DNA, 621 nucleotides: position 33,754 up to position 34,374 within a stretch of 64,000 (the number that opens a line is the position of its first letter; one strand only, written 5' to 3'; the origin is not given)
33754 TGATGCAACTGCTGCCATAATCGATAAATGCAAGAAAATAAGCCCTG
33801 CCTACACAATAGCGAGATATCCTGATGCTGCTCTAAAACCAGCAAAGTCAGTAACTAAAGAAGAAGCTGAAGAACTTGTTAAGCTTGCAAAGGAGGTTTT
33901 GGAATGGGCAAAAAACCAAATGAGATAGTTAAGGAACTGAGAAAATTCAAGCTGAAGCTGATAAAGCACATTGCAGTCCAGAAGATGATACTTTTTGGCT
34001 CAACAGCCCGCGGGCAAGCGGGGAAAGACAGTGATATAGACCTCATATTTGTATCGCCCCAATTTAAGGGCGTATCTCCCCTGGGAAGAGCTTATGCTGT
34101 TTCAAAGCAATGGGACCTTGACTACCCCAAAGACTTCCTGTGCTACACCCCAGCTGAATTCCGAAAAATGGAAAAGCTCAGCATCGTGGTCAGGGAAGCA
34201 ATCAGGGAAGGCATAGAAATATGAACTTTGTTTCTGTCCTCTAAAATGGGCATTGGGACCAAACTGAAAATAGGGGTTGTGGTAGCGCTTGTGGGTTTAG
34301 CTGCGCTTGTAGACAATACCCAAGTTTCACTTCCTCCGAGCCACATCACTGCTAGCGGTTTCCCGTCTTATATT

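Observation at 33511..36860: Mosaic tandem HEPN-MNT-secreted-protein cassettes with perfectly conserved junction blocks, abutting aIF5A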

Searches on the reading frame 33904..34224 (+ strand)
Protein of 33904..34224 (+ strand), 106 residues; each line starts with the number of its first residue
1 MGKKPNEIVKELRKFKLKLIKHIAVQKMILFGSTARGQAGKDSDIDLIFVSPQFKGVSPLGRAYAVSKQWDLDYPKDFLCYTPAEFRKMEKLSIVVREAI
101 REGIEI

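Call 4: search_protein_families(library=pfam, proteins=[window:33904-34224:+], max_evalue=0.01)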
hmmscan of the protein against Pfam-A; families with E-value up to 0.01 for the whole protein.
window:33904-34224:+ (106 aa): 3 families
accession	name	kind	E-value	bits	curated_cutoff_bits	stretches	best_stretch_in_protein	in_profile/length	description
PF01909.29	NTP_transf_2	-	1.1e-11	45.3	21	1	13-88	2-80/93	Nucleotidyltransferase domain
PF18765.7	Polbeta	-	2e-07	31.5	26.9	1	19-54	7-42/93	Polymerase beta, Nucleotidyltransferase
PF22600.2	MTPAP-like_central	-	0.0052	17.3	27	1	7-56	24-69/139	Poly(A) RNA polymerase, mitochondrial-like, central palm domain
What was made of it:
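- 33904..34224 (+): MNT1 (106 aa) with an intact GS...DxD nucleotidyltransferase motif. PF01909, E = 1e-11 (call 4).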

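Call 17: find_encoding_contigs(protein=window:33904-34224:+, flank=10000, max_places=10)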
Protein window:33904-34224:+ (106 aa): no gene with exactly this product is on record in the collection.

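Call 21: find_related_loci(query=A1, collection=genome_contigs, flank=6000)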
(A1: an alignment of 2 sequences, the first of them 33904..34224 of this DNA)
Query A1 (106 aa) in genome_contigs; peptide patterns used: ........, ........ (x = any residue, [..] = any of these).
241 stretches matched a pattern; 32 encode a relative of the query (tblastn E <= 1e-3); 32 distinct loci.
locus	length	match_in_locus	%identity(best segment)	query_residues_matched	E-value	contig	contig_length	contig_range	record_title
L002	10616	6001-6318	40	1-106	6e-22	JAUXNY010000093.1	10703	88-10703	MAG: Candidatus Aquicultor sp. isolate C1_metabat.bin.19 C1_k141_45063, whole genome shotgun sequence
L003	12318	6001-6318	42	1-106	7e-22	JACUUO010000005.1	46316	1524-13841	MAG: Actinomycetota bacterium isolate Kmv33 NODE_298_length_46316_cov_12.179201, whole genome shotgun sequence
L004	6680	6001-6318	42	1-106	2e-21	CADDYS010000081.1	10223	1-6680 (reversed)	unidentified bacterium isolate 10 genome assembly, contig: NODE_4878_length_10223_cov_16.355884, whole genome shotgun se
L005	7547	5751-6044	40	6-103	3e-21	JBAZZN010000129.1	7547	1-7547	MAG: Thermoplasmatota archaeon isolate SO_2017_GW3_17 scaffold_4746_c1_OW296A_2017, whole genome shotgun sequence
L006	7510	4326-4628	40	6-106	5e-21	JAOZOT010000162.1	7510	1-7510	MAG: Anaerolineae bacterium isolate GMC4.maxbin2.235_sub GMC4_16684_length_7510_cov_20.614889, whole genome shotgun sequ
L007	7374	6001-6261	44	18-104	4e-19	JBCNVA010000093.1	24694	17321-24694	MAG: Armatimonadota bacterium isolate DT_Bin_30 contig93, whole genome shotgun sequence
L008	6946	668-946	44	12-104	2e-18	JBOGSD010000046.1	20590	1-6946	MAG: bacterium isolate M3-S_metabat2.bin.423 k127_259604, whole genome shotgun sequence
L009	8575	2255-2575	39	1-106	1e-18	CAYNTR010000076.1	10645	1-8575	MAG TPA_asm: uncultured Halobacteria archaeon isolate binchicken_co395_157 genome assembly, contig: NODE_2063_length_106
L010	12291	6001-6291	39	3-106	3e-18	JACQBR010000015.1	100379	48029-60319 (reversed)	MAG: Candidatus Micrarchaeota archaeon isolate NC_groundwater_947_Pr1_S-0.2um_57_30 Montesol18-Sp2_coassembly_scaffold_4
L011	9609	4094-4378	35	12-106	2e-17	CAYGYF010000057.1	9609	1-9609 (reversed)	MAG TPA_asm: uncultured Dehalococcoidia bacterium isolate ERP119294_co3_281 genome assembly, contig: NODE_6105_length_96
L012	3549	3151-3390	39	24-103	6e-17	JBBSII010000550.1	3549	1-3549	MAG: Thermomicrobiales bacterium isolate LS3_sbin.30 LS3_sbin.30_K_652394_L_3549_cov_33.2958, whole genome shotgun seque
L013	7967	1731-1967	43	28-106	8e-17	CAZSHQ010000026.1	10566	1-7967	MAG TPA_asm: uncultured Dehalococcoidia bacterium isolate binchicken_co228_504 genome assembly, contig: NODE_9507_length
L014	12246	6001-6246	41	19-104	3e-16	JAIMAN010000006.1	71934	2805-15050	MAG: Armatimonadota bacterium isolate HOT.MAX.079 NODE_352_length_71934_cov_10.884214, whole genome shotgun sequence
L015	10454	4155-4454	37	5-103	3e-16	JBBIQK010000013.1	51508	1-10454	MAG: Armatimonadota bacterium isolate CYS170214_bin_324 NODE_434_length_51508_cov_112.174, whole genome shotgun sequence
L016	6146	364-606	42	24-103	6e-16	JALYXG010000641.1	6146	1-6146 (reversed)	MAG: Chloroflexota bacterium isolate KAP bin7 SD1490-92_k127_317267, whole genome shotgun sequence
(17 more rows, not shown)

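Call 22: find_related_loci(query=A1, collection=metagenome_contigs, flank=6000)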
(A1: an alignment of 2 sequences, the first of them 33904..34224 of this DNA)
Query A1 (106 aa) in metagenome_contigs; peptide patterns used: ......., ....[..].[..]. (x = any residue, [..] = any of these).
600 stretches matched a pattern (row limit reached: there are more); 148 encode a relative of the query (tblastn E <= 1e-3); the best 80 are kept; 80 distinct loci.
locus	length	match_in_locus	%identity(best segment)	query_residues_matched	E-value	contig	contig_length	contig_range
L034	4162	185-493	58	4-106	4e-36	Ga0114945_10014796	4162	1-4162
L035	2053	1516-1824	57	4-106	4e-36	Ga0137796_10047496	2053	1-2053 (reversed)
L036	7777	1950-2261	57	3-106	5e-35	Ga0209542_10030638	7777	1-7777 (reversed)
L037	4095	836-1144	55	4-106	4e-34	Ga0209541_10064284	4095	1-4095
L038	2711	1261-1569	55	4-106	4e-34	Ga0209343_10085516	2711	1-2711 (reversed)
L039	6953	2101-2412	54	3-106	5e-34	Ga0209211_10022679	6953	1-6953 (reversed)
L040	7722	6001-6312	55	1-106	5e-33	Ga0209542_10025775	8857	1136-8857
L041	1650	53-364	52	1-106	5e-32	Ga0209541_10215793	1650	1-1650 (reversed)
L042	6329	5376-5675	52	7-106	4e-31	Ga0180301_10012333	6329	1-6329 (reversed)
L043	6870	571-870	52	7-106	4e-31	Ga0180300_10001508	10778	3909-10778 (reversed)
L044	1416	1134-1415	55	4-97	1e-30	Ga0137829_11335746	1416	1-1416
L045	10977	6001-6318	47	1-106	3e-30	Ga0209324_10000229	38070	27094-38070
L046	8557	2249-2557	51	4-106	5e-30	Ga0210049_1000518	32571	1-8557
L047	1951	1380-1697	48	1-106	9e-30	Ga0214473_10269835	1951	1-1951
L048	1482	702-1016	50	1-106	5e-28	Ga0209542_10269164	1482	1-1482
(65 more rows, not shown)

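Call 34: find_homologous_proteins(query=A1, max_evalue=1e-10)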
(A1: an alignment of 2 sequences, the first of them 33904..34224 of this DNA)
Query A1 (2 sequences) (106 aa, profile of the alignment): 41 proteins with E <= 1e-10 among 53 candidates.
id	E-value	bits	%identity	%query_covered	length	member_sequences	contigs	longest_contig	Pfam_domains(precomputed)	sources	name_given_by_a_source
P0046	3.3e-59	215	58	100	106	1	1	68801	PF18765.8,PF01909.30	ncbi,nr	ncbi:nucleotidyltransferase domain-containing protein [Candidatus Woesearchaeota archaeon]|nr:nucleo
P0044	2.9e-58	212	100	100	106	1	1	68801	PF18765.8,PF01909.30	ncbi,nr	ncbi:nucleotidyltransferase domain-containing protein [Candidatus Woesearchaeota archaeon]|nr:nucleo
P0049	3.5e-49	183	83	100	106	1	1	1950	PF18765.8,PF01909.30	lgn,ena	-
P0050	4.2e-46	173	72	100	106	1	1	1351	PF18765.8,PF01909.30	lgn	-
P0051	2.3e-45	171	76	100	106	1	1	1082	PF18765.8,PF01909.30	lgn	-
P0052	4.0e-45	170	75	100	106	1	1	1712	PF18765.8,PF01909.30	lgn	-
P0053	4.2e-44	167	76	100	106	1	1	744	PF18765.8,PF01909.30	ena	-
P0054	1.1e-43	166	73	100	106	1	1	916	PF18765.8,PF01909.30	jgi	jgi:hypothetical protein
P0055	4.9e-43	163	75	100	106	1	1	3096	PF18765.8,PF01909.30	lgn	-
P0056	7.3e-40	153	68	100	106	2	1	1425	PF18765.8,PF01909.30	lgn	-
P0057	1.7e-35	139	59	100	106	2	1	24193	PF18765.8,PF01909.30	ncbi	-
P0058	9.9e-35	137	77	86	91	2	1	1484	PF18765.8,PF01909.30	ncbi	ncbi:MAG: nucleotidyltransferase domain-containing protein, partial [Nanoarchaeota archaeon]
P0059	5.4e-34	134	57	97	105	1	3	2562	PF18765.8,PF01909.30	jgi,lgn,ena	-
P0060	1.1e-32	130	55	97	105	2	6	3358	PF18765.8,PF01909.30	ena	-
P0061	2.4e-32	129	56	97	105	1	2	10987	PF18765.8,PF01909.30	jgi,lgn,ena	-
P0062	3.2e-32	129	57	98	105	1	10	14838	PF18765.8,PF01909.30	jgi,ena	-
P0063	4.4e-32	128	59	98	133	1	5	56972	PF18765.8,PF01909.30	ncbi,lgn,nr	ncbi:nucleotidyltransferase domain-containing protein [Candidatus Woesearchaeota archaeon]|nr:nucleo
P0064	5.5e-32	128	54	98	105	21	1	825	PF18765.8,PF01909.30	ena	-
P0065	8.2e-32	127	53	100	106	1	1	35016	PF18765.8,PF01909.30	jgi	-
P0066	8.8e-32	127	55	97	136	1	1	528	PF18765.8,PF01909.30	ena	-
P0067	1.3e-31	127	55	98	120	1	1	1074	PF18765.8,PF01909.30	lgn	-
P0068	2.1e-30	123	55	93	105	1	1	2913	PF18765.8,PF01909.30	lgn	-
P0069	3.1e-30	122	51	100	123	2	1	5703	PF18765.8,PF01909.30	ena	-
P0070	9.8e-30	121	55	100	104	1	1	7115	PF18765.8,PF01909.30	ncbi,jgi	-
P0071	1.1e-29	121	55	100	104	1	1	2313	PF18765.8,PF01909.30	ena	-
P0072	9.6e-29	117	48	100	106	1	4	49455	PF18765.8,PF22600.3,PF01909.30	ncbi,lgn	-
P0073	1.2e-28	117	53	100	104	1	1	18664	PF18765.8,PF01909.30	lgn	-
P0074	1.7e-28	117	49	94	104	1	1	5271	PF18765.8,PF22600.3,PF01909.30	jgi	-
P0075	3.0e-28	116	49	100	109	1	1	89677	PF18765.8,PF01909.30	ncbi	-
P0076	5.3e-28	115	46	100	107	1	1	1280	PF18765.8,PF22600.3,PF01909.30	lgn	-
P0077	5.6e-28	115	49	100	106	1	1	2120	PF18765.8,PF01909.30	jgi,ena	-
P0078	6.6e-28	115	53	93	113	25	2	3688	PF18765.8,PF01909.30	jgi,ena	jgi:predicted nucleotidyltransferase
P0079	1.6e-27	114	48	97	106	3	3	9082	PF18765.8,PF22600.3,PF01909.30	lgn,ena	-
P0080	3.9e-27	112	51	93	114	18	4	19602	PF18765.8,PF01909.30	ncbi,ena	-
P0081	1.7e-26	110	52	100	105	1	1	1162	PF18765.8,PF01909.30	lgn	-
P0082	1.8e-25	107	61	75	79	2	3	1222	PF18765.8,PF01909.30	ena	-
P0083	1.3e-24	104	51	97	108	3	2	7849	PF18765.8,PF01909.30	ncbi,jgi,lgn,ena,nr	ncbi:hypothetical protein DRP07_04950 [Archaeoglobales archaeon]|nr:MAG: hypothetical protein DRP07_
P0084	2.2e-24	103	55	81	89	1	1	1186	PF18765.8,PF01909.30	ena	-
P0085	4.5e-23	99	50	100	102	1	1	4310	PF18765.8,PF01909.30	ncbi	-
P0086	6.0e-23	99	47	100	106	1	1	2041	PF18765.8,PF01909.30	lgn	-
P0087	1.4e-21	94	54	75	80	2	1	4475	PF18765.8,PF01909.30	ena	-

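Call 36: find_encoding_contigs(protein=P0049, flank=10000, max_places=6)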
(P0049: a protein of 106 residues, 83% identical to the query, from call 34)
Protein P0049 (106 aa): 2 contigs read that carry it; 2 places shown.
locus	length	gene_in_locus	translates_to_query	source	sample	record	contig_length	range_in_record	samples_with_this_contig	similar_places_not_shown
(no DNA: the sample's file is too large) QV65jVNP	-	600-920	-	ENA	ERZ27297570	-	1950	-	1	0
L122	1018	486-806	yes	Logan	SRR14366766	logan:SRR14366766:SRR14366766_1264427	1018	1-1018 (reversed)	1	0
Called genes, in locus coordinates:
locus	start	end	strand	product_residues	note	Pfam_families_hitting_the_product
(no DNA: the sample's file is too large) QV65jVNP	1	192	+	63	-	?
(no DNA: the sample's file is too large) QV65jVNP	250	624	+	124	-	PF05168:HEPN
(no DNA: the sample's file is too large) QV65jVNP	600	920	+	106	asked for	PF01909:NTP_transf_2, PF18765:Polbeta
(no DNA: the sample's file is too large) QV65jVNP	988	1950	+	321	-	?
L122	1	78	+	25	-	?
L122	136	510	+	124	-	PF05168:HEPN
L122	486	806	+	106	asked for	PF01909:NTP_transf_2, PF18765:Polbeta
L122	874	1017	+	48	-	?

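Call 37: find_encoding_contigs(protein=P0055, flank=10000, max_places=6)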
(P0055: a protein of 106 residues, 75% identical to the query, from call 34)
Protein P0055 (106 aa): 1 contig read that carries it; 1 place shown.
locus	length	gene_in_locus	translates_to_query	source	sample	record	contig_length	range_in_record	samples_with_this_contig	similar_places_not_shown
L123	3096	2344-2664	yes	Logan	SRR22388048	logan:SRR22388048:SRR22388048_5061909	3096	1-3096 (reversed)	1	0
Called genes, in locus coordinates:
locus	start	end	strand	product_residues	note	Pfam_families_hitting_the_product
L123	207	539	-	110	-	PF02452:PemK_toxin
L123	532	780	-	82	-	PF04014:MazE_antitoxin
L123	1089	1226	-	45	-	-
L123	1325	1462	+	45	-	PF05168:HEPN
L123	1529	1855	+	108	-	PF01909:NTP_transf_2, PF18765:Polbeta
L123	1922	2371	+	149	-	PF05168:HEPN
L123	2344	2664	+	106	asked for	PF01909:NTP_transf_2, PF18765:Polbeta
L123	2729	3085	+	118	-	-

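Call 38: find_encoding_contigs(protein=P0057, flank=10000, max_places=6)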
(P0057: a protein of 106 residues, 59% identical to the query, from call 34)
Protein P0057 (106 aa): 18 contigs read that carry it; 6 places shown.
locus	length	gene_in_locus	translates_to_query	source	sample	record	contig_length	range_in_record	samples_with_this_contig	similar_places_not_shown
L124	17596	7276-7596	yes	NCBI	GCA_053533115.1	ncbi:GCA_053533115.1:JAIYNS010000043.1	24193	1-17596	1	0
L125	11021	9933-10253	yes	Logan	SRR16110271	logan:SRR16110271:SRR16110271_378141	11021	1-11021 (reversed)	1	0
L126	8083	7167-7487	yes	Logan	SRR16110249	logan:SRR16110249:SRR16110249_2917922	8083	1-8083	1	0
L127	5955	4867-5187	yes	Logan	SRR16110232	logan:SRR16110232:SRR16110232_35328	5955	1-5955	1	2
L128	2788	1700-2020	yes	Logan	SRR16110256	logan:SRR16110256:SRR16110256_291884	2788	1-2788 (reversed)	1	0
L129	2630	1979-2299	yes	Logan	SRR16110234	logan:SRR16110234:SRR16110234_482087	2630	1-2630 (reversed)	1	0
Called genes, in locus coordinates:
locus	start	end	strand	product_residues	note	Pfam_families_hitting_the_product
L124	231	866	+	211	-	PF00227:Proteasome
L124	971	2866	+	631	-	PF17214:KH_TffA, PF23023:Anti-Pycsar_Apyc1 (weak), PF00753:Lactamase_B, PF16661:Lactamase_B_6, PF12706:Lactamase_B_2, PF10996:Beta-Casp, PF07521:RMMBL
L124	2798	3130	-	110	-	-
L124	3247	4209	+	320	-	PF00557:Peptidase_M24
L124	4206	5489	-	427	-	PF13393:tRNA-synt_His, PF00587:tRNA-synt_2b, PF03129:HGTP_anticodon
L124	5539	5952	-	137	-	PF01502:PRA-CH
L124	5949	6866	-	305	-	-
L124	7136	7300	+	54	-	PF05168:HEPN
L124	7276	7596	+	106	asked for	PF01909:NTP_transf_2, PF18765:Polbeta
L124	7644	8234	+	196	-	PF02163:Peptidase_M50 (weak)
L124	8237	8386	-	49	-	-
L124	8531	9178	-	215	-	-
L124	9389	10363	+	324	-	PF08271:Zn_Ribbon_TF, PF00382:TFIIB, PF04545:Sigma70_r4 (faint), PF00382:TFIIB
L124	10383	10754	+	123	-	-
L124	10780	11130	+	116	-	-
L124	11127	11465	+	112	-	-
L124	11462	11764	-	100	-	PF01035:DNA_binding_1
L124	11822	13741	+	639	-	-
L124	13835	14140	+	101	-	-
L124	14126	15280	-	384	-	PF03602:Cons_hypoth95, PF05175:MTS, PF06325:PrmA, PF01170:UPF0020 (weak), PF07669:Eco57I, PF12847:Methyltransf_18 (weak), PF13847:Methyltransf_31, PF13649:Methyltransf_25, +4 more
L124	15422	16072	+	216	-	PF00687:Ribosomal_L1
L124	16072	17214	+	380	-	PF00466:Ribosomal_L10, PF17777:RL10P_insert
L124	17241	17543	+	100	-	-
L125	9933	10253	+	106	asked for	PF01909:NTP_transf_2, PF18765:Polbeta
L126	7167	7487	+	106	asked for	PF01909:NTP_transf_2, PF18765:Polbeta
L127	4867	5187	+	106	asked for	PF01909:NTP_transf_2, PF18765:Polbeta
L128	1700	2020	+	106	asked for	PF01909:NTP_transf_2, PF18765:Polbeta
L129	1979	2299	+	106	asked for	PF01909:NTP_transf_2, PF18765:Polbeta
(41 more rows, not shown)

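Call 46: search_protein_families(library=ncbifam, proteins=[window:33904-34224:+], max_evalue=0.01)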
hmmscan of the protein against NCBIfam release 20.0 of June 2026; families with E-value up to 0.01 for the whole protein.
window:33904-34224:+ (106 aa): 2 families
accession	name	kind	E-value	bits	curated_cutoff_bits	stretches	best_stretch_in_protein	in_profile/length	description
NF047752.1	MntA_antitoxin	equivalog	1.3e-07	31.5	60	1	21-54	3-36/106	type VII toxin-antitoxin system MntA family adenylyltransferase antitoxin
NF051895.1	anti_phage_HalB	equivalog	1.9e-05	24.4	190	1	28-53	2-27/211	anti-phage Hailong system nucleotidyltransferase HalB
